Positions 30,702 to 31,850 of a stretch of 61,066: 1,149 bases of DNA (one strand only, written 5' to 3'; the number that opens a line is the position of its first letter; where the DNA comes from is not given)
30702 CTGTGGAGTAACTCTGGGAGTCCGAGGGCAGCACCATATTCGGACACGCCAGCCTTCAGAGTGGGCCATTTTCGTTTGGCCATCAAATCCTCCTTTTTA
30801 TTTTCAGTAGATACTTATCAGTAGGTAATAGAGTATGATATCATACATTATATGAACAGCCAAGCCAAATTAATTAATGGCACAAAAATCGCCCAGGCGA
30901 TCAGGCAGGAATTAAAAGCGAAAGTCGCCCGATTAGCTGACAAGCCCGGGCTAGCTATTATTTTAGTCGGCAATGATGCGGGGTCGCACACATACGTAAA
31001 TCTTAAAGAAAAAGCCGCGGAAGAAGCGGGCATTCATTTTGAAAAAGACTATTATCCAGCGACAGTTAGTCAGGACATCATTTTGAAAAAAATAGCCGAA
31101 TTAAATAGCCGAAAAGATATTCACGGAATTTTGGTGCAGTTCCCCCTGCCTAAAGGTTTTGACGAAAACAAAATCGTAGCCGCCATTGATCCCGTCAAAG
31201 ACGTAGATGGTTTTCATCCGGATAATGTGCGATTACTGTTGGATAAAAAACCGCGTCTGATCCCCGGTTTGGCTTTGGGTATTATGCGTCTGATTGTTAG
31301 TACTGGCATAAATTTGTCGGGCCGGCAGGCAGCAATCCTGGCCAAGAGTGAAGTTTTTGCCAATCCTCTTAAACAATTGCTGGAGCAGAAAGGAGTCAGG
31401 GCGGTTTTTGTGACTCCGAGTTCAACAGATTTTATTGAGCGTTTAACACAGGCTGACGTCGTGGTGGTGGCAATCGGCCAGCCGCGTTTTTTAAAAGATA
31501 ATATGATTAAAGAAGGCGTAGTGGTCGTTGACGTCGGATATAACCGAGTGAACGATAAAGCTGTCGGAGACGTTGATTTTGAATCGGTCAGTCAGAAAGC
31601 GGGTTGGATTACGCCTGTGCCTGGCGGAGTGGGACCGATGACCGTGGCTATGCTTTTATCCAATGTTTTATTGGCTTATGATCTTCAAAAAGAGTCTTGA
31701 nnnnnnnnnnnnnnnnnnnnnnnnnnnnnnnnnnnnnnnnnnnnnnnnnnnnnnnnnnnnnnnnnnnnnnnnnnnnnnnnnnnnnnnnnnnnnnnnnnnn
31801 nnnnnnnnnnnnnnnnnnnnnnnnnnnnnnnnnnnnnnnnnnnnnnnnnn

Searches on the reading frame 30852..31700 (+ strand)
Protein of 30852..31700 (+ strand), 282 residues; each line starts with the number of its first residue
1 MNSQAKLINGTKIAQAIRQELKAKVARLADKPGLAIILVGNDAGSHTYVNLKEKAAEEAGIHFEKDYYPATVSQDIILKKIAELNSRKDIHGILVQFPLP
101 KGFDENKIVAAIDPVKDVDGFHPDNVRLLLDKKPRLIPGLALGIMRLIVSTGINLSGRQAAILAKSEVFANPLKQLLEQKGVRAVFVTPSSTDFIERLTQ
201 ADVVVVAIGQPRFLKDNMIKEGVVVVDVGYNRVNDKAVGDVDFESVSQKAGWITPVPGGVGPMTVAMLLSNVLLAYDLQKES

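Call 33: search_protein_families(library=pfam, proteins=[window:30852-31700:+], max_evalue=0.001)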
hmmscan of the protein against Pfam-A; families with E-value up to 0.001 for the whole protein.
window:30852-31700:+ (282 aa): 2 families
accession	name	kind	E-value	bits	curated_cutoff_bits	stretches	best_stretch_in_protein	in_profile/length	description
PF02882.25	THF_DHG_CYH_C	-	8.8e-50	168.6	27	1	122-277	1-157/160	Tetrahydrofolate dehydrogenase/cyclohydrolase, NAD(P)-binding domain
PF00763.28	THF_DHG_CYH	-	4.2e-38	130.6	32.8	1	8-119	1-115/115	Tetrahydrofolate dehydrogenase/cyclohydrolase, catalytic domain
